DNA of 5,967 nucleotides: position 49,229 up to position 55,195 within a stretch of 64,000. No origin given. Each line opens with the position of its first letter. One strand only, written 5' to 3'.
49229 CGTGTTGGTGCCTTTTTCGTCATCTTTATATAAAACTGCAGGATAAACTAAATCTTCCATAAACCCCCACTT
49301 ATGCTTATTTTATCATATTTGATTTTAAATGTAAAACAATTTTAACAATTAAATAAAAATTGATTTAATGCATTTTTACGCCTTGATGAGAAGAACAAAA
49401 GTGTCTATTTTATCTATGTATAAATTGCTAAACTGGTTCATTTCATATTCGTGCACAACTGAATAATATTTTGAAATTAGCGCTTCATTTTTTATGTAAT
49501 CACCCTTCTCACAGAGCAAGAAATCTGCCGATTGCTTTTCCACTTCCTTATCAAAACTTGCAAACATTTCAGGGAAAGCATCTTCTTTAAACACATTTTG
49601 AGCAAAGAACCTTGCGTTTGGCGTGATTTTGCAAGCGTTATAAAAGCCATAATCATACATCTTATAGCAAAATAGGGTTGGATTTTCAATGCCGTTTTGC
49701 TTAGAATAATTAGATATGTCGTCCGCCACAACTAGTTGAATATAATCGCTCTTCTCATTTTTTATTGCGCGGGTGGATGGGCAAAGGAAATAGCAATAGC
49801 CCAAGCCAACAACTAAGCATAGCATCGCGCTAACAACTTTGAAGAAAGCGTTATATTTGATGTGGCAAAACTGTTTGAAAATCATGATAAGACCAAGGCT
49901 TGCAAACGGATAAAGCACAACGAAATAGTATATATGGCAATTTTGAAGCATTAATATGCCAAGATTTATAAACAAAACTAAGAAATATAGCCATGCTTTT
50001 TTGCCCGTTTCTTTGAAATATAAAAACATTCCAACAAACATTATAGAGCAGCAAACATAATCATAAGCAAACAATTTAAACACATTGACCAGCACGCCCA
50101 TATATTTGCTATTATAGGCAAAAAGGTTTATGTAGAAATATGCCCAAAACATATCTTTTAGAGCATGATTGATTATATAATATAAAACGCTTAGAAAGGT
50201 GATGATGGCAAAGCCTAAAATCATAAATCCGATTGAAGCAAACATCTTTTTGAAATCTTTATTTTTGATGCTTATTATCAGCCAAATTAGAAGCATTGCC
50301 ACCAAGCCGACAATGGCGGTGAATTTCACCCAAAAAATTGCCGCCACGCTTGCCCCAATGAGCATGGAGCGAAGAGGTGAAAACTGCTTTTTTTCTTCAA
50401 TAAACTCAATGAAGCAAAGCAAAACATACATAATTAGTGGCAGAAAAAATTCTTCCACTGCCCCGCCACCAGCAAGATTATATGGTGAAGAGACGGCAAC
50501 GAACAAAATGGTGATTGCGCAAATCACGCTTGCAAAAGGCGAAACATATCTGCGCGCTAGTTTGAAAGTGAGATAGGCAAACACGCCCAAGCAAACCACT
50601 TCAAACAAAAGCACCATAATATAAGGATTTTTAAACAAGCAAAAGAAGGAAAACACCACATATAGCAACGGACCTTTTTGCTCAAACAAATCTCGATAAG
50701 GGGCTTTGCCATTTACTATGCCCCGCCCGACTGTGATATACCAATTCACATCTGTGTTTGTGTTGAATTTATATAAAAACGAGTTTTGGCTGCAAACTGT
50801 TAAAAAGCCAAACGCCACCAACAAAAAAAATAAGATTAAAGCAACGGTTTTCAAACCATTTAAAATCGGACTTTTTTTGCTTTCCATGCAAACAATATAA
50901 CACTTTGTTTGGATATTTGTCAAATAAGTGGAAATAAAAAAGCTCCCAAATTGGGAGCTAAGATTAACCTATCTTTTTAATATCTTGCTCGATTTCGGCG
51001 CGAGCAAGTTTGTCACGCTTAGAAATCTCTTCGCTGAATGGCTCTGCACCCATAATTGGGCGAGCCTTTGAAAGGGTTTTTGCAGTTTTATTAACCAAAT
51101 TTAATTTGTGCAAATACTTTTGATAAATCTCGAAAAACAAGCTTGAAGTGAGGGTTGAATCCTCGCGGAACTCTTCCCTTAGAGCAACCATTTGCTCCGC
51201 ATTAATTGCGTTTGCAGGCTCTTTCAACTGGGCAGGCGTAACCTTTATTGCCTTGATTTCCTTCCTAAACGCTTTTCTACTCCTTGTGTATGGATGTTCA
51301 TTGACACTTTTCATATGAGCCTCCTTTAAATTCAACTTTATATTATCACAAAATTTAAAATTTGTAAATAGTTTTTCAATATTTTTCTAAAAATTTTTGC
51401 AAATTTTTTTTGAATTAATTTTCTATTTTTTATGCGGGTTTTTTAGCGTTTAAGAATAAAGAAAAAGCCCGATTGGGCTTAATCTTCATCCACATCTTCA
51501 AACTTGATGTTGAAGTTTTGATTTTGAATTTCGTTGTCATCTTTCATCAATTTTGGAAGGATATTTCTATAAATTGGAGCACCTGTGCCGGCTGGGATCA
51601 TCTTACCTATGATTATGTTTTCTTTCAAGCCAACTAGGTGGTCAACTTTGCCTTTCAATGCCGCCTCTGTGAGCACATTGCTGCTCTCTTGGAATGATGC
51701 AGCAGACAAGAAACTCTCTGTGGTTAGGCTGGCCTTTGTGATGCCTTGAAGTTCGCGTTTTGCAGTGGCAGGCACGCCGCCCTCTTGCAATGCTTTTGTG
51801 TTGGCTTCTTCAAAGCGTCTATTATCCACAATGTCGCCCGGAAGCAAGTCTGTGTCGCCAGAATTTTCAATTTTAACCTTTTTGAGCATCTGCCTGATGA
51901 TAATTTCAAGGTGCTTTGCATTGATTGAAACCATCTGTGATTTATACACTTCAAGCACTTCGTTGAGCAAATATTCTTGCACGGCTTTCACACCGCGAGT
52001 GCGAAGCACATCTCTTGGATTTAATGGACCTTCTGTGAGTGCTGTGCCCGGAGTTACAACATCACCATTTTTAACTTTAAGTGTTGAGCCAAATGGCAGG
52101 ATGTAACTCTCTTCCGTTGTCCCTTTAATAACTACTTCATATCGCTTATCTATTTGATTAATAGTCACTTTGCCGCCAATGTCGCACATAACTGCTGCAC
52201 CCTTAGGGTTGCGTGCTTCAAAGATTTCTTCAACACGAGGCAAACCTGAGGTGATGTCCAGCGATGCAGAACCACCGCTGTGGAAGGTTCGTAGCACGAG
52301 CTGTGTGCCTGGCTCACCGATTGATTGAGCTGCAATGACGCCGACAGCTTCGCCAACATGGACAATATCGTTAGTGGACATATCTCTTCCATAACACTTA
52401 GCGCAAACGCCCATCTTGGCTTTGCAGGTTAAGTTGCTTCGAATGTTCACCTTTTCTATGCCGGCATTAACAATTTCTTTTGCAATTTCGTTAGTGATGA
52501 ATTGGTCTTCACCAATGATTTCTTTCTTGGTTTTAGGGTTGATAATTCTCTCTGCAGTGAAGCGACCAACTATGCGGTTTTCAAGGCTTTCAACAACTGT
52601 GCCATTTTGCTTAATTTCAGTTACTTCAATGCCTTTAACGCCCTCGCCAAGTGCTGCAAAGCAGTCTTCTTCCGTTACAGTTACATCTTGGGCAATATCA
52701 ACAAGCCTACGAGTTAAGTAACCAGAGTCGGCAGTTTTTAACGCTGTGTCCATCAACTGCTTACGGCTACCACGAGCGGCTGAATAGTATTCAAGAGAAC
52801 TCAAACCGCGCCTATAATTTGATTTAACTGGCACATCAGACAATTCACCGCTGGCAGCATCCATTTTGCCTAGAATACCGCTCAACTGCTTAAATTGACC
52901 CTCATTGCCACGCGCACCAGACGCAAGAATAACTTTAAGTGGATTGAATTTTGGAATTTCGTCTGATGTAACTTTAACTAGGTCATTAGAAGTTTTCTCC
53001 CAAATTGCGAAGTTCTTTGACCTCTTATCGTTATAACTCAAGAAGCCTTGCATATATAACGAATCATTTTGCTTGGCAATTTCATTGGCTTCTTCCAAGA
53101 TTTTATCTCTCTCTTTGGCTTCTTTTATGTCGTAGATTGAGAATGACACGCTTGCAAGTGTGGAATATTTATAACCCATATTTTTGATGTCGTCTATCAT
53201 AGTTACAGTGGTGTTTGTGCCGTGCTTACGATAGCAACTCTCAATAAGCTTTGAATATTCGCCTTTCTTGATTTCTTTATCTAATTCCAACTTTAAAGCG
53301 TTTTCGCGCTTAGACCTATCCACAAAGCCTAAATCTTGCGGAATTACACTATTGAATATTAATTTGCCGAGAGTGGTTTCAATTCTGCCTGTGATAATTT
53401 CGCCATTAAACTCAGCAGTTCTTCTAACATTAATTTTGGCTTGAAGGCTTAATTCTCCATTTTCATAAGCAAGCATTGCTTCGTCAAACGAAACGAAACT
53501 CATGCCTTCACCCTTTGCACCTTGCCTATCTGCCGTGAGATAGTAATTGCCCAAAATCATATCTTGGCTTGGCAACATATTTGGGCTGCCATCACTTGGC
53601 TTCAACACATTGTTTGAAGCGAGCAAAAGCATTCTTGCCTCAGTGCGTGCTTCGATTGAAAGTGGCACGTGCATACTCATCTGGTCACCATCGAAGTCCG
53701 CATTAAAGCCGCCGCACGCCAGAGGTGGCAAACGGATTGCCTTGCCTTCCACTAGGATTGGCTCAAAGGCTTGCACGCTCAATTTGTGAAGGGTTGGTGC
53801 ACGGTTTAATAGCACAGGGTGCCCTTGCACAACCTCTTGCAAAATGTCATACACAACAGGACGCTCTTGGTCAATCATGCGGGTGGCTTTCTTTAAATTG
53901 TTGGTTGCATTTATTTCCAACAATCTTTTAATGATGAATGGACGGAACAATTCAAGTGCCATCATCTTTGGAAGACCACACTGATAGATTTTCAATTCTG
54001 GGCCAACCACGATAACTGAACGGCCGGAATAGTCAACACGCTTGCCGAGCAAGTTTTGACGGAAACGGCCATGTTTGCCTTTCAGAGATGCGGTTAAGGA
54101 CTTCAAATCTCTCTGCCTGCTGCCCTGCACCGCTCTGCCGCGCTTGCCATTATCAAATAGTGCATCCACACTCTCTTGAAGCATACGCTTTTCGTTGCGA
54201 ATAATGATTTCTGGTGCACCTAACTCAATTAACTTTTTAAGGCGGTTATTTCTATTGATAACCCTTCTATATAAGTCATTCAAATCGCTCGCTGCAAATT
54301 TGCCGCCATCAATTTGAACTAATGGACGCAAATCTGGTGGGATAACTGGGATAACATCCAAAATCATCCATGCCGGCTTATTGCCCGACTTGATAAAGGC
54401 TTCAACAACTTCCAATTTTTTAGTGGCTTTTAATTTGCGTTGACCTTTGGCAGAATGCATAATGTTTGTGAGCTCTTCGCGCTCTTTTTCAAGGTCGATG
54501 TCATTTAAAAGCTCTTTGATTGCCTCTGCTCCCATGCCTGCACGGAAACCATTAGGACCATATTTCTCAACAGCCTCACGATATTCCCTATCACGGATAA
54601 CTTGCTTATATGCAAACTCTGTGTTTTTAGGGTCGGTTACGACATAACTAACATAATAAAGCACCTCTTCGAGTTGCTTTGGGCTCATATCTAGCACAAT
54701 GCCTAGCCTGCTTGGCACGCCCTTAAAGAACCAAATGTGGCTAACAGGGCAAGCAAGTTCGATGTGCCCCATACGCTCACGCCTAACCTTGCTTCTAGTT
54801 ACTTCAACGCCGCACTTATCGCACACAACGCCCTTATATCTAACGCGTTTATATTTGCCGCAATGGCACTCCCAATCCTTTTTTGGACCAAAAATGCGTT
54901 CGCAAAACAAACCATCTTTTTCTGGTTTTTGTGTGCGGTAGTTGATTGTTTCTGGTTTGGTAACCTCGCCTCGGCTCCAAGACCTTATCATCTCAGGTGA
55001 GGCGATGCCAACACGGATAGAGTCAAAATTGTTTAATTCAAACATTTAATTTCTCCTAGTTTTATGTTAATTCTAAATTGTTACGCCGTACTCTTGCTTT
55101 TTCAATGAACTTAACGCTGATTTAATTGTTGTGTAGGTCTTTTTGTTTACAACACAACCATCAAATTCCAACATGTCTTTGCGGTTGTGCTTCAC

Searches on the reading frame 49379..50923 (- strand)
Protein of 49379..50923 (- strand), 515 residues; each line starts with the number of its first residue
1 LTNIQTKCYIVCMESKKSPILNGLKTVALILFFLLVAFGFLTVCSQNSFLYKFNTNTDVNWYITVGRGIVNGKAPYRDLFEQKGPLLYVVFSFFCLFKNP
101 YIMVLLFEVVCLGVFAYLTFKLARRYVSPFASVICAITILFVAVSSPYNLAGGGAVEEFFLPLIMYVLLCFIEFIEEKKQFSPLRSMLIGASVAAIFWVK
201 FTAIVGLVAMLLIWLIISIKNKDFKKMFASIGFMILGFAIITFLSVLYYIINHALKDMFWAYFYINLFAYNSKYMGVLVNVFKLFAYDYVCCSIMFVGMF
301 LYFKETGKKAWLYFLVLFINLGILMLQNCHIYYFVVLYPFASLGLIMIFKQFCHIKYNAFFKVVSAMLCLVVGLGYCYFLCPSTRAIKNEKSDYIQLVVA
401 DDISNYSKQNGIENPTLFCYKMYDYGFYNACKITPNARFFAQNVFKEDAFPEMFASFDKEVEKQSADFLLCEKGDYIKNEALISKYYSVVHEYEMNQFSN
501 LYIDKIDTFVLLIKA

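Call 8: search_protein_families(library=pfam, proteins=[window:49379-50923:-])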
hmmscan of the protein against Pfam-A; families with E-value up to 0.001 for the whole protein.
window:49379-50923:- (515 aa): 1 family
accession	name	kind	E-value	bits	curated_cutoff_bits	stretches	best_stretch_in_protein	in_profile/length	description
PF13231.12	PMT_2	-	1.7e-08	35.2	26.1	1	88-241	8-154/160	Dolichyl-phosphate-mannose-protein mannosyltransferase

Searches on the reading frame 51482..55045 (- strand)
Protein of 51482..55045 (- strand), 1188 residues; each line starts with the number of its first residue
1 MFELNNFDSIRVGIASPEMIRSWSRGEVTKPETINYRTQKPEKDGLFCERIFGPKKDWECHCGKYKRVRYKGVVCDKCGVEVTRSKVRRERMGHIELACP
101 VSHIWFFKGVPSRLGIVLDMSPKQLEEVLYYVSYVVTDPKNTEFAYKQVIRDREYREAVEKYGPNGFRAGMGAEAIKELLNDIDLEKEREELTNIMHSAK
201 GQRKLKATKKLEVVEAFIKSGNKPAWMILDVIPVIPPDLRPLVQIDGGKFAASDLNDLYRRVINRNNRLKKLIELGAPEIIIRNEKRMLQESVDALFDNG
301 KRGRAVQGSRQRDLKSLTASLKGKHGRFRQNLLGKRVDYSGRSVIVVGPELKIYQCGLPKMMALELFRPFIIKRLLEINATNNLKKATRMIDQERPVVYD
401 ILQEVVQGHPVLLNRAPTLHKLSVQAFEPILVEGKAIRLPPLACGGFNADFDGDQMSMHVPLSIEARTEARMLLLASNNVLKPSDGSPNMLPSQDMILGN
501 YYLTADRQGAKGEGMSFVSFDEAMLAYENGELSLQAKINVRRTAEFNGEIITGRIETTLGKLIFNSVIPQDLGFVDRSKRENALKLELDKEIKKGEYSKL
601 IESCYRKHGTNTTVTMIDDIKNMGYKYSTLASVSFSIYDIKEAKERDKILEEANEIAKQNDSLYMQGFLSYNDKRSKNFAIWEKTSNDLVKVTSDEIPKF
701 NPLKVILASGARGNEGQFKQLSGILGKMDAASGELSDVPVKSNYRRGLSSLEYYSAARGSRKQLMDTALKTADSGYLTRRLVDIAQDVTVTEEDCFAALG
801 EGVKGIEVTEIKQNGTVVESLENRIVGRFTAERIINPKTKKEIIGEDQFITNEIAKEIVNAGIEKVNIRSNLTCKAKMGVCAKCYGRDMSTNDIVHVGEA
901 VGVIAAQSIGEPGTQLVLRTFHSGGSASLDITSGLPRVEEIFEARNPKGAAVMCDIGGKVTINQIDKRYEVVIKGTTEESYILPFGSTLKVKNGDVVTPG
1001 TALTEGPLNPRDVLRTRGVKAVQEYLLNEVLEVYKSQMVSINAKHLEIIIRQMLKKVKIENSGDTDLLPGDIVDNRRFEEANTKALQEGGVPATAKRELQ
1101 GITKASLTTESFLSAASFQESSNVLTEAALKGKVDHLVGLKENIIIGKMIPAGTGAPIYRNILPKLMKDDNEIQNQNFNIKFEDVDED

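Call 5: search_protein_families(library=pfam, proteins=[window:51482-55045:-])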
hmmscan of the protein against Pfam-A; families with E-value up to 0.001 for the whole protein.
window:51482-55045:- (1188 aa): 5 families
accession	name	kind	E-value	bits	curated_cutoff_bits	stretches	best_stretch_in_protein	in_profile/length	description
PF04997.17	RNA_pol_Rpb1_1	-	2.3e-85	287.1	39.7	1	5-332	2-312/312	RNA polymerase Rpb1, domain 1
PF04998.22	RNA_pol_Rpb1_5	-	1.4e-58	199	28.5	1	747-1107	1-264/267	RNA polymerase Rpb1, domain 5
PF00623.25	RNA_pol_Rpb1_2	-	3e-38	132.1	25.3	2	381-475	71-165/166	RNA polymerase Rpb1, domain 2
PF04983.23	RNA_pol_Rpb1_3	-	2.6e-28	99.4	28.9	1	479-640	1-162/162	RNA polymerase Rpb1, domain 3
PF05000.22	RNA_pol_Rpb1_4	-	1.2e-07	32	24.8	1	683-732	31-79/107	RNA polymerase Rpb1, domain 4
